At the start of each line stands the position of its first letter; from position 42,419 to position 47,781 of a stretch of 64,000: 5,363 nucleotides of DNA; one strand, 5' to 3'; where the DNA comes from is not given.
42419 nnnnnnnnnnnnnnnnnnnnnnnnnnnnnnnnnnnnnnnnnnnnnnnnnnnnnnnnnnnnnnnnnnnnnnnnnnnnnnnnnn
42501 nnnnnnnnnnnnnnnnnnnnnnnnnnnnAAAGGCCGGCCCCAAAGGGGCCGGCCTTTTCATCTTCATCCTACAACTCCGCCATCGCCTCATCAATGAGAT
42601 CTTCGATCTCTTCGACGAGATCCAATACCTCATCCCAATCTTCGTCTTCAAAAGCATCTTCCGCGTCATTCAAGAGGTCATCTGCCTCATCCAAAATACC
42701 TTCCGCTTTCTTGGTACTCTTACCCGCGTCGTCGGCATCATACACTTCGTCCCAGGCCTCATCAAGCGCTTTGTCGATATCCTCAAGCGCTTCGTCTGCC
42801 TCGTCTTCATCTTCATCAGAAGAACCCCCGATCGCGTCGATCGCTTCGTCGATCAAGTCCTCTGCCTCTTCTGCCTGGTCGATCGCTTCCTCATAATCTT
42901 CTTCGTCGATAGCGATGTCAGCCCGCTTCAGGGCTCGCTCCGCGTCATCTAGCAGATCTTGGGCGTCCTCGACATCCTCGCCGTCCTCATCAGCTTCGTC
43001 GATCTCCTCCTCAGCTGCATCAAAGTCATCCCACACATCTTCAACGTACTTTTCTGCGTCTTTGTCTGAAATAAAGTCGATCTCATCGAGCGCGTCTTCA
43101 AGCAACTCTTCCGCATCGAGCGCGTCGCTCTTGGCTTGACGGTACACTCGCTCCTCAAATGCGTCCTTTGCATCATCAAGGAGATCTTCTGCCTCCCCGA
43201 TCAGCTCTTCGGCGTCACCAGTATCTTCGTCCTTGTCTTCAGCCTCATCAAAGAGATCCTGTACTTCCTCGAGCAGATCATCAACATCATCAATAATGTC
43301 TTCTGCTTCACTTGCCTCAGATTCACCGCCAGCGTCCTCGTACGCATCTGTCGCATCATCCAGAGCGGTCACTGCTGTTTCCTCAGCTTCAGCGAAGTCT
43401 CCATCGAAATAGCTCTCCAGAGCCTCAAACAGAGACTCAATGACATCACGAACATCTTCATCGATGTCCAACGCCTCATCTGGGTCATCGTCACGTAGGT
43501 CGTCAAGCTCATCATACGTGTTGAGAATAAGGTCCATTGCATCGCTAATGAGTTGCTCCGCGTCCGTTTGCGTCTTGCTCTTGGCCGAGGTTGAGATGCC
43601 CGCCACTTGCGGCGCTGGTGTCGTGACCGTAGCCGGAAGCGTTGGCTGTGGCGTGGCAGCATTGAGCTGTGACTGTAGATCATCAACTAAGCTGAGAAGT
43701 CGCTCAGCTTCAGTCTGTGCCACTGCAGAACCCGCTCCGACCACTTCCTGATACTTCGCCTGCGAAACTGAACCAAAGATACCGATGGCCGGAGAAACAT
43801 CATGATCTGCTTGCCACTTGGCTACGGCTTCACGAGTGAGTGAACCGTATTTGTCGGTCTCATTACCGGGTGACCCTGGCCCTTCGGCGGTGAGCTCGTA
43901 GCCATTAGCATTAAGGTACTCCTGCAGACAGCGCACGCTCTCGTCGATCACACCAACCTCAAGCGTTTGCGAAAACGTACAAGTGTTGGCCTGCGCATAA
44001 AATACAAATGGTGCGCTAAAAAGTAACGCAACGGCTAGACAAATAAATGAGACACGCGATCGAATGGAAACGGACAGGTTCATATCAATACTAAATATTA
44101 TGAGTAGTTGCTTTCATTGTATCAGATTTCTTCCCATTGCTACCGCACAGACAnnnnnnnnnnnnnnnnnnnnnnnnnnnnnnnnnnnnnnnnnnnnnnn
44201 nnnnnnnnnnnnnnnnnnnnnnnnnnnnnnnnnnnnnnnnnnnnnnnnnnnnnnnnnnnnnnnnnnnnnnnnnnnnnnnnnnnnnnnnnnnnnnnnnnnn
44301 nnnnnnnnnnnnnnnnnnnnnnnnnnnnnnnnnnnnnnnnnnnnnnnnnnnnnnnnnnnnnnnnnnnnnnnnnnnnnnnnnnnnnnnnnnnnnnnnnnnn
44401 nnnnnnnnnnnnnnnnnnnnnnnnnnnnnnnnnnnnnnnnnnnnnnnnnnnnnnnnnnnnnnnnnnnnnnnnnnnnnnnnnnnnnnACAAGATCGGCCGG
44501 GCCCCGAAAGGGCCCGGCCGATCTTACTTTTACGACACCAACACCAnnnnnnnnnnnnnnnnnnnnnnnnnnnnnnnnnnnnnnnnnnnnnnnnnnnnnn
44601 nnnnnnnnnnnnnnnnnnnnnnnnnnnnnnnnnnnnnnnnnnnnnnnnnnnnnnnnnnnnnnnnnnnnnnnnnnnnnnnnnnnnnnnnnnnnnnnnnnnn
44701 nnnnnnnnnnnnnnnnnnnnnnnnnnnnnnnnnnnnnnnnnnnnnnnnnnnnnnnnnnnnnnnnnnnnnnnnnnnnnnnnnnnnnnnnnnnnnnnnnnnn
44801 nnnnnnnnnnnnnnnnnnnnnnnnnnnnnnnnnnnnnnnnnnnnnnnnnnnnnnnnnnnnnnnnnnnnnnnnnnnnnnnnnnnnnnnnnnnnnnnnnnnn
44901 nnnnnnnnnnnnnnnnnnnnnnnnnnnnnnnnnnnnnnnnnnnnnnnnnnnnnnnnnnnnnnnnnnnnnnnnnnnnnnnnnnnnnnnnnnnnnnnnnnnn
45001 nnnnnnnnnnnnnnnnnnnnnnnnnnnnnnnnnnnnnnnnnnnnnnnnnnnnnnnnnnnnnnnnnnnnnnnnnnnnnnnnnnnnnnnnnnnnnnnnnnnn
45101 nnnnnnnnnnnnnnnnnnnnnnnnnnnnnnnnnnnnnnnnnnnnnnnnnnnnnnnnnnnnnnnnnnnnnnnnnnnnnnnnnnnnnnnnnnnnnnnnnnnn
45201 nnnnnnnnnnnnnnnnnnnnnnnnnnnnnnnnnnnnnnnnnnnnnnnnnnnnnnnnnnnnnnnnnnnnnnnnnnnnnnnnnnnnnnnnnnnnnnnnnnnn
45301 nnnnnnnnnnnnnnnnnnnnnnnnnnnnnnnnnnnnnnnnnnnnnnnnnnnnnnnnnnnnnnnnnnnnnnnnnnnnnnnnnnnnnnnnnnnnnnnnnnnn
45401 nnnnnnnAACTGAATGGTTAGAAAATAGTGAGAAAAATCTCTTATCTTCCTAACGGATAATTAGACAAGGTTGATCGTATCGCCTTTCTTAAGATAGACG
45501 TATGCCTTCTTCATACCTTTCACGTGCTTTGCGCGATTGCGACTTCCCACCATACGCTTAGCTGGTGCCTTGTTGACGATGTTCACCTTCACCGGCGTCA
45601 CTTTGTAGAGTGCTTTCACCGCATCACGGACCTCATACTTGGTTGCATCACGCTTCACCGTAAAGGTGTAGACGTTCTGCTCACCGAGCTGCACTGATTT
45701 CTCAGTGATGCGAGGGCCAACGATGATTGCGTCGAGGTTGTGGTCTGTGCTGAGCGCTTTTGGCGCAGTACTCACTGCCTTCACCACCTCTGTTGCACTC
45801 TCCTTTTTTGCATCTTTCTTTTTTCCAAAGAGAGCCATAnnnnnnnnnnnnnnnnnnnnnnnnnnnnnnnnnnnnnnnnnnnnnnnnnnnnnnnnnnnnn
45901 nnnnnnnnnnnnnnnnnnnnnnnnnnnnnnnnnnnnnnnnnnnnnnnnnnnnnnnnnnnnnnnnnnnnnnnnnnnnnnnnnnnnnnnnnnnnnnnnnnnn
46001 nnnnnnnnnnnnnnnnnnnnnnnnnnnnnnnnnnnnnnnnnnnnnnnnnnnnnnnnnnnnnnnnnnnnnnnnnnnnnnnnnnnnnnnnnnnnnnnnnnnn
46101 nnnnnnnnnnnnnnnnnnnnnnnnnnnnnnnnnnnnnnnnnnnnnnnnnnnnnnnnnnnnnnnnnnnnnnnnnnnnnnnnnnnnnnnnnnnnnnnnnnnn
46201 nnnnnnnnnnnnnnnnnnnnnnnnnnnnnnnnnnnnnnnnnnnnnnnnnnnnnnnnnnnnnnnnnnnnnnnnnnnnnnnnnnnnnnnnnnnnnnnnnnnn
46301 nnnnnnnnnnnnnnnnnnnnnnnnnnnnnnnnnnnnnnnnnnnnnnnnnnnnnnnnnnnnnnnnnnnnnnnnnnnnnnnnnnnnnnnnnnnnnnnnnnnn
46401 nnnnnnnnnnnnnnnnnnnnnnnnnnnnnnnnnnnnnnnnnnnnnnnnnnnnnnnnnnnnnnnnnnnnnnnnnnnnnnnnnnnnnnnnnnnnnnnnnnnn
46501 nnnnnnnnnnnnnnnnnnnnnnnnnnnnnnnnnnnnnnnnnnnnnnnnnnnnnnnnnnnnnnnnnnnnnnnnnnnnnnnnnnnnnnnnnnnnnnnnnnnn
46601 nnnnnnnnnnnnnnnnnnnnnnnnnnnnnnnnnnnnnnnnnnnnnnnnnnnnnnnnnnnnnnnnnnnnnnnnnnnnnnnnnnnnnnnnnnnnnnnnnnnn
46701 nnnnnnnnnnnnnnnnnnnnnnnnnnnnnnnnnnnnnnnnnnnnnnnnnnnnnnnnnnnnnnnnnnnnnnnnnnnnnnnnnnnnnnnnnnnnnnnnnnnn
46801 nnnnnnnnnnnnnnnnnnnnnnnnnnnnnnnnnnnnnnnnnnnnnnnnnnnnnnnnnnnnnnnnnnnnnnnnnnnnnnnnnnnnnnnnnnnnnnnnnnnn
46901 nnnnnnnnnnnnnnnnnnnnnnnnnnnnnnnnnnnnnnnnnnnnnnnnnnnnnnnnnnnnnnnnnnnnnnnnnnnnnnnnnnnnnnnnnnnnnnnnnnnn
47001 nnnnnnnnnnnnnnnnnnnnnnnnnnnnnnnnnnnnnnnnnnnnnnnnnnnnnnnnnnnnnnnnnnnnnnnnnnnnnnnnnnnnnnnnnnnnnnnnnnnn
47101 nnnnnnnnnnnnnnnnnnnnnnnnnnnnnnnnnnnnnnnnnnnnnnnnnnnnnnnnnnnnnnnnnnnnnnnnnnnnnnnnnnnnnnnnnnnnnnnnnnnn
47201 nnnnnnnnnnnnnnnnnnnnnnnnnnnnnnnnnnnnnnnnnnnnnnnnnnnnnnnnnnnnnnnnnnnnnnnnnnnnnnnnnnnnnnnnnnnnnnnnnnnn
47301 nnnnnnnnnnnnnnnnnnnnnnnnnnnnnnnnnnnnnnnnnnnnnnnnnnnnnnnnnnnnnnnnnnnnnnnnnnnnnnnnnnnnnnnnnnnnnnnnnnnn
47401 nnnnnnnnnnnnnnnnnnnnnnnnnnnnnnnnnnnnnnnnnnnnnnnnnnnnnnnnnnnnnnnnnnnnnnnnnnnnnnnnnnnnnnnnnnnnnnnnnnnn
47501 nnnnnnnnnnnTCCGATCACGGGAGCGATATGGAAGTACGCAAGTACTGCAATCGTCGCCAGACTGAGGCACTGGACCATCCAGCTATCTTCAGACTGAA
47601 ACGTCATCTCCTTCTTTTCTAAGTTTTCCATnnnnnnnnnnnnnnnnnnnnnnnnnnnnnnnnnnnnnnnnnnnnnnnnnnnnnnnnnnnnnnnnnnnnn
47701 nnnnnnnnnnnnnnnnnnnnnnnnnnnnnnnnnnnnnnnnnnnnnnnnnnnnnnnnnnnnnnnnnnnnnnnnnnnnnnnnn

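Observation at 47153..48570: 1.4-kb ORF-poor, hairpin-dense insert separates rpsJ from rplC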

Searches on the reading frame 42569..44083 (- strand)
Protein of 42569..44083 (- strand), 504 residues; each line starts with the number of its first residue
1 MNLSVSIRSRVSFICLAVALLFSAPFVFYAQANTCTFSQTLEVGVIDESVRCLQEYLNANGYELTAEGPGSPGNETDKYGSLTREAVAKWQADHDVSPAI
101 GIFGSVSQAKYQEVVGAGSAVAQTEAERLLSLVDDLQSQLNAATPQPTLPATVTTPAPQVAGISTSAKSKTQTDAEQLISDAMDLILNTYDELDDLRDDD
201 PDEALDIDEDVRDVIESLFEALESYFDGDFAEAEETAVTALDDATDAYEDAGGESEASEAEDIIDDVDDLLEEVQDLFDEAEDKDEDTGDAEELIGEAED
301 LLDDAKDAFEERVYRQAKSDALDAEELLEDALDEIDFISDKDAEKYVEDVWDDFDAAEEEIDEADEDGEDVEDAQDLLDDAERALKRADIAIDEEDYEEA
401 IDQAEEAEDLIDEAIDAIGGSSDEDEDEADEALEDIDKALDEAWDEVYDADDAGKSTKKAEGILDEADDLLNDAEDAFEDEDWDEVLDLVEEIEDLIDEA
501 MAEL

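Call 21: search_protein_families(library=pfam, proteins=[window:42569-44083:-], max_evalue=1)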
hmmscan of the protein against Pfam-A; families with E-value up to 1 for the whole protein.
window:42569-44083:- (504 aa): 14 families
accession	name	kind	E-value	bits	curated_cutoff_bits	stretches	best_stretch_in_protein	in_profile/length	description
PF01471.23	PG_binding_1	-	2.8e-08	34.2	23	1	48-95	3-42/57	Putative peptidoglycan binding domain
PF14346.11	DUF4398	-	0.00021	22.1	27.9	1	354-414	3-62/78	Domain of unknown function (DUF4398)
PF17107.11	SesA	-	0.0094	16.5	26.3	0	241-311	11-82/122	N-terminal domain on NACHT_NTPase and P-loop NTPases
PF11727.13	ISG65-75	-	0.039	13.6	25.1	1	171-258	58-147/281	Invariant surface glycoprotein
PF14043.11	WVELL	-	0.15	12.4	27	1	325-357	4-36/74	WVELL protein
PF07219.19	HemY_N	-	0.21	12.1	31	0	380-413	58-91/107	HemY protein N-terminus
PF02561.19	FliS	-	0.22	12.3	26.7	1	377-479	21-112/115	Flagellar protein FliS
PF25068.1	ARM_TT21_4th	-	0.22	12.2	30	1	353-460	47-152/153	Tetratricopeptide repeat protein 21 forth ARM domain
PF05168.19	HEPN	-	0.22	12.1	22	1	374-407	1-34/117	HEPN domain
PF16785.10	SMBP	-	0.26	11.9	29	0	355-439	28-104/111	Small metal-binding protein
PF20467.3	MmeI_C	-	0.42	11.3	27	0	432-470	40-78/83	MmeI, C-terminal domain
PF12296.13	HsbA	-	0.45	11.4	33.5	1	233-287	38-91/121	Hydrophobic surface binding protein A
PF19979.4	DUF6415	-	0.54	11.5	27.5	0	267-328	31-92/95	Family of unknown function (DUF6415)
PF04632.18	FUSC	-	0.56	9.2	30.9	0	372-477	553-659/660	Fusaric acid resistance protein family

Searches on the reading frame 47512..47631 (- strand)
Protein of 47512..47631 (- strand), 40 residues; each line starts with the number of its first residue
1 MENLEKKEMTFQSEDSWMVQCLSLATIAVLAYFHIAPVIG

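Call 20: find_homologous_proteins(query=window:47512-47631:-, max_evalue=10)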
Query seq(40 aa) (40 aa): 5 proteins with E <= 10 among 5 candidates.
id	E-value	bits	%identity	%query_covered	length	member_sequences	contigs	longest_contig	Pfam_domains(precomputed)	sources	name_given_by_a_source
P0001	2.7e-11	59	75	100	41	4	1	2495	-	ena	-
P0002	2.2e-10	56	74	98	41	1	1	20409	-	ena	-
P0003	1.0e-9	54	69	98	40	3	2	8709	-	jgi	jgi:hypothetical protein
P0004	1.4e-9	54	64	98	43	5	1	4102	-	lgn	-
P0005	2.1e-9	53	67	98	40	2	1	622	-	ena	-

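Call 21: search_protein_families(library=pfam, proteins=[window:47512-47631:-], max_evalue=1)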
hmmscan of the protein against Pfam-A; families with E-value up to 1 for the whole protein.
seq(40 aa): 0 families

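Call 23: find_encoding_contigs(protein=P0002, flank=6000, max_places=4)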
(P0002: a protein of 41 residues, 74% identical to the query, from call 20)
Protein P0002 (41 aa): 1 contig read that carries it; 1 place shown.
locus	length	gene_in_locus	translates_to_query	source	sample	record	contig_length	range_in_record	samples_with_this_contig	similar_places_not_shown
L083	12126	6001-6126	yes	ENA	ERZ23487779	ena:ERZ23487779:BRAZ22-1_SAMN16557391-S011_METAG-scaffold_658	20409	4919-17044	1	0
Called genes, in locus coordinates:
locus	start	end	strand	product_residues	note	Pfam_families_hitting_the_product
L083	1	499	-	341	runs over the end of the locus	PF11376:DUF3179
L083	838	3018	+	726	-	PF00009:GTP_EFTU, PF03144:GTP_EFTU_D2, PF22042:EF-G_D2, PF14492:EFG_III, PF16658:RF3_C (weak), PF03764:EFG_IV, PF00679:EFG_C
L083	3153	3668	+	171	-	-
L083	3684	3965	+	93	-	-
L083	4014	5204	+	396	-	PF00009:GTP_EFTU, PF03144:GTP_EFTU_D2, PF03143:GTP_EFTU_D3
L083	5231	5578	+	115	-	PF00338:Ribosomal_S10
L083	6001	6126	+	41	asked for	-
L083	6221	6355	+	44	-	-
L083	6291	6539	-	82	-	-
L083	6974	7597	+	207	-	PF00297:Ribosomal_L3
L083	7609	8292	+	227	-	PF00573:Ribosomal_L4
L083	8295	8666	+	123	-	PF00276:Ribosomal_L23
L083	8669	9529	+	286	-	PF00181:Ribosomal_L2_N, PF03947:Ribosomal_L2_C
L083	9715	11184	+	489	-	-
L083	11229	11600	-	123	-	PF09876:DUF2103 (weak)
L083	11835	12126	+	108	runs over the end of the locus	PF00203:Ribosomal_S19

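Call 24: find_encoding_contigs(protein=P0003, flank=6000, max_places=4)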
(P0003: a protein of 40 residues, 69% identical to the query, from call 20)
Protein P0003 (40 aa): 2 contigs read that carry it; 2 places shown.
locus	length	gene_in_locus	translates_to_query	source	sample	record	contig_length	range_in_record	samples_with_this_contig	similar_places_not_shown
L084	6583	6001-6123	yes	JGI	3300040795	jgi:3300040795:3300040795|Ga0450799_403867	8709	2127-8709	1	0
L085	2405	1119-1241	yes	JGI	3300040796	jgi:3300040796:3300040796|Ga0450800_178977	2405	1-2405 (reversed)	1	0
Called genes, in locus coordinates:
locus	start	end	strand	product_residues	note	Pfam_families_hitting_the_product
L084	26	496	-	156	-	-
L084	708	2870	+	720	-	PF00009:GTP_EFTU, PF03144:GTP_EFTU_D2, PF22042:EF-G_D2, PF14492:EFG_III, PF16658:RF3_C (weak), PF03764:EFG_IV, PF00679:EFG_C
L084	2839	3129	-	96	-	-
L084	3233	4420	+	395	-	PF00009:GTP_EFTU, PF03144:GTP_EFTU_D2, PF03143:GTP_EFTU_D3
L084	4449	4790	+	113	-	PF00338:Ribosomal_S10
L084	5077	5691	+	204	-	PF07589:PEP_exosort_dom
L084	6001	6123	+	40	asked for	-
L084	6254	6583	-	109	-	?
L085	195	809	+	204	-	PF07589:PEP_exosort_dom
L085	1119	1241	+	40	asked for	-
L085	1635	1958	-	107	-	-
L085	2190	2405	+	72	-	?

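Call 25: find_encoding_contigs(protein=P0004, flank=6000, max_places=4)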
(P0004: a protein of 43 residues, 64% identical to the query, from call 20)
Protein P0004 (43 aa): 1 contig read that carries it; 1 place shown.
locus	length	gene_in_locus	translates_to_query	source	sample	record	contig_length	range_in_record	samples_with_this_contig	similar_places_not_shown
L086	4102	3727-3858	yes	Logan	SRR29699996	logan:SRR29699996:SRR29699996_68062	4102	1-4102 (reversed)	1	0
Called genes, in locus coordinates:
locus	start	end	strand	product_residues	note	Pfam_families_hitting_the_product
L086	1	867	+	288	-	?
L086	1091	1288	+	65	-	-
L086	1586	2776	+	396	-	PF00009:GTP_EFTU, PF03144:GTP_EFTU_D2, PF03143:GTP_EFTU_D3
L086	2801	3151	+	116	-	PF00338:Ribosomal_S10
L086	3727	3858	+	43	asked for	-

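Call 26: find_encoding_contigs(protein=P0001, flank=6000, max_places=4)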
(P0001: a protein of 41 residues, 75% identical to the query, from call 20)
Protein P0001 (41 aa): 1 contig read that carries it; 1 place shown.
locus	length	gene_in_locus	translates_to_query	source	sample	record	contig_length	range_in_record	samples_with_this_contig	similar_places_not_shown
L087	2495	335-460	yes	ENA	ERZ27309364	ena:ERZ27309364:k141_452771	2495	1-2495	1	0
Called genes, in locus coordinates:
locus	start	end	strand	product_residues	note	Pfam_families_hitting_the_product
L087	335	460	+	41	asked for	-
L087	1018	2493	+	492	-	?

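Call 30: find_related_loci(query=A2, collection=metagenome_contigs, flank=4000)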
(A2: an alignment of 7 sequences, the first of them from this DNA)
Query A2 (40 aa) in metagenome_contigs; peptide patterns used: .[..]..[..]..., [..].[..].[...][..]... (x = any residue, [..] = any of these).
60 stretches matched a pattern; 31 encode a relative of the query (tblastn E <= 1e-3); 31 distinct loci.
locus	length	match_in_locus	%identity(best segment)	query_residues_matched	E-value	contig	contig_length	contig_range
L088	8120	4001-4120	73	1-40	5e-18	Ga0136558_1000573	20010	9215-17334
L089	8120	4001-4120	73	1-40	5e-18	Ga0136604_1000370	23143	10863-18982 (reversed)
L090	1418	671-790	73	1-40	1e-17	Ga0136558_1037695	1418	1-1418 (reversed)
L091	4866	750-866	67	1-39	2e-16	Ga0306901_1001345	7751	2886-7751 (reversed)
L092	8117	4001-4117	67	1-39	2e-16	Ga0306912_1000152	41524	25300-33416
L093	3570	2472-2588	67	1-39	4e-16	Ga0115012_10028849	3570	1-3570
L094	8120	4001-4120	65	1-40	5e-16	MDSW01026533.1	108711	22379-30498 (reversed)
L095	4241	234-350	64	1-39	5e-16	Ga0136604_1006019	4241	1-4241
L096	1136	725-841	69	1-39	5e-16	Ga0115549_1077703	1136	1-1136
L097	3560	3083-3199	64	1-39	8e-16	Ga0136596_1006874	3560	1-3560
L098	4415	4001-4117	64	1-39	8e-16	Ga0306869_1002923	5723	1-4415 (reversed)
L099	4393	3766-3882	64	1-39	8e-16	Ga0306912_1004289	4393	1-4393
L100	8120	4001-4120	60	1-40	6e-16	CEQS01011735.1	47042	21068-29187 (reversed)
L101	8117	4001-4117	62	1-39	9e-16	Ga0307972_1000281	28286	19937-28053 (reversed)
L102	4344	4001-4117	62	1-39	9e-16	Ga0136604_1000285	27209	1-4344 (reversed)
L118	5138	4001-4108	44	4-39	5e-9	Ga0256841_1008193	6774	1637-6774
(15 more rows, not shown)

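Call 80: search_protein_representatives(alignment_id=A9)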
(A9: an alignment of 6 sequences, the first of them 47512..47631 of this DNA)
Query: 6 sequences, 41 profile positions. Proteins with E-value up to 0.001 (for the whole library): 9; up to 1e-10: 7; up to 1e-30: 0. The best 9 are listed.
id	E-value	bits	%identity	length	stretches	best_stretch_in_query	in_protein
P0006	2.1e-23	97.5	-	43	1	1-41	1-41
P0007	2.1e-19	84.7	-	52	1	4-40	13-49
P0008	6.3e-15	70.4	-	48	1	5-39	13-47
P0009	1.1e-12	63.2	-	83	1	6-39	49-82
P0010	1.8e-12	62.5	-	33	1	9-40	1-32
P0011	1.9e-11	59.2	-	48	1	10-39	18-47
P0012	2.2e-11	59.0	-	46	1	9-41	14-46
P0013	2.5e-08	49.3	-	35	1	13-39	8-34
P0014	9.6e-08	47.4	-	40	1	1-39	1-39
